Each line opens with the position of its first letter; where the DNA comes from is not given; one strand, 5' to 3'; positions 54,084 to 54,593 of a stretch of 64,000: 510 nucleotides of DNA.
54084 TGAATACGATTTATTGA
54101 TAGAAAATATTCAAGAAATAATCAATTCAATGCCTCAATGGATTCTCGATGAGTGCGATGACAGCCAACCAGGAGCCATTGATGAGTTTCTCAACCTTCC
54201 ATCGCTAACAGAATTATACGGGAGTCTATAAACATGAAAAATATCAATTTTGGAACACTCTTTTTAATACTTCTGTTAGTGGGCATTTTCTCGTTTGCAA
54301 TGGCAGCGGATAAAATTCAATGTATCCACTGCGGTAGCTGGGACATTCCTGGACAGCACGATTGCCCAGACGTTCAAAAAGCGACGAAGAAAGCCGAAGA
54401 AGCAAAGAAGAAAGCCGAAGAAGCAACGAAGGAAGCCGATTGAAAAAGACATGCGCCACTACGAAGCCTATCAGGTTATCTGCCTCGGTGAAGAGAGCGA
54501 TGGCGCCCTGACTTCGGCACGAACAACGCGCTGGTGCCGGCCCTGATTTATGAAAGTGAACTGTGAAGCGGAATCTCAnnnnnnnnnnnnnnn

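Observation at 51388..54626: ~3-kb island inserted into the 5' end of an ABC-importer gene, flanked by 128-bp direct repeats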

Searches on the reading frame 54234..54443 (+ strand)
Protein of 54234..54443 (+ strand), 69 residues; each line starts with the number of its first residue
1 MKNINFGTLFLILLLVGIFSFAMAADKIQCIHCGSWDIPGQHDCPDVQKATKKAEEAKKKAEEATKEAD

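Call 7: search_protein_families(library=pfam, proteins=[window:54234-54443:+], max_evalue=0.1)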
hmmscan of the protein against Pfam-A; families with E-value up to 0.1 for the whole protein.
window:54234-54443:+ (69 aa): 2 families
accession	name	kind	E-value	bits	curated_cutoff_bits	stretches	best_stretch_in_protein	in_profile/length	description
PF06676.16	DUF1178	-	0.0042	17.9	31.6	1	23-66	28-71/147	Protein of unknown function (DUF1178)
PF09716.15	ETRAMP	-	0.0058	17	29.1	1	1-61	1-40/81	Malarial early transcribed membrane protein (ETRAMP)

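Call 8: search_protein_families(library=phrogs, proteins=[window:54234-54443:+], max_evalue=0.1)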
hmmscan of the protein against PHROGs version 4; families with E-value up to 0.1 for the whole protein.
window:54234-54443:+ (69 aa): 0 families

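Call 18: find_encoding_contigs(protein=window:54234-54443:+, flank=10000, max_places=10)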
Protein window:54234-54443:+ (69 aa): no gene with exactly this product is on record in the collection.

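Call 40: search_protein_families(library=padloc, proteins=[window:54234-54443:+], max_evalue=0.1)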
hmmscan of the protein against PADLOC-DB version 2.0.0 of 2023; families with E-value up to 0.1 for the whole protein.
window:54234-54443:+ (69 aa): 0 families

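Call 41: search_protein_families(library=ncbifam, proteins=[window:54234-54443:+], max_evalue=0.01)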
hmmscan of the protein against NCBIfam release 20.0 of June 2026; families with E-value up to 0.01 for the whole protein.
window:54234-54443:+ (69 aa): 0 families
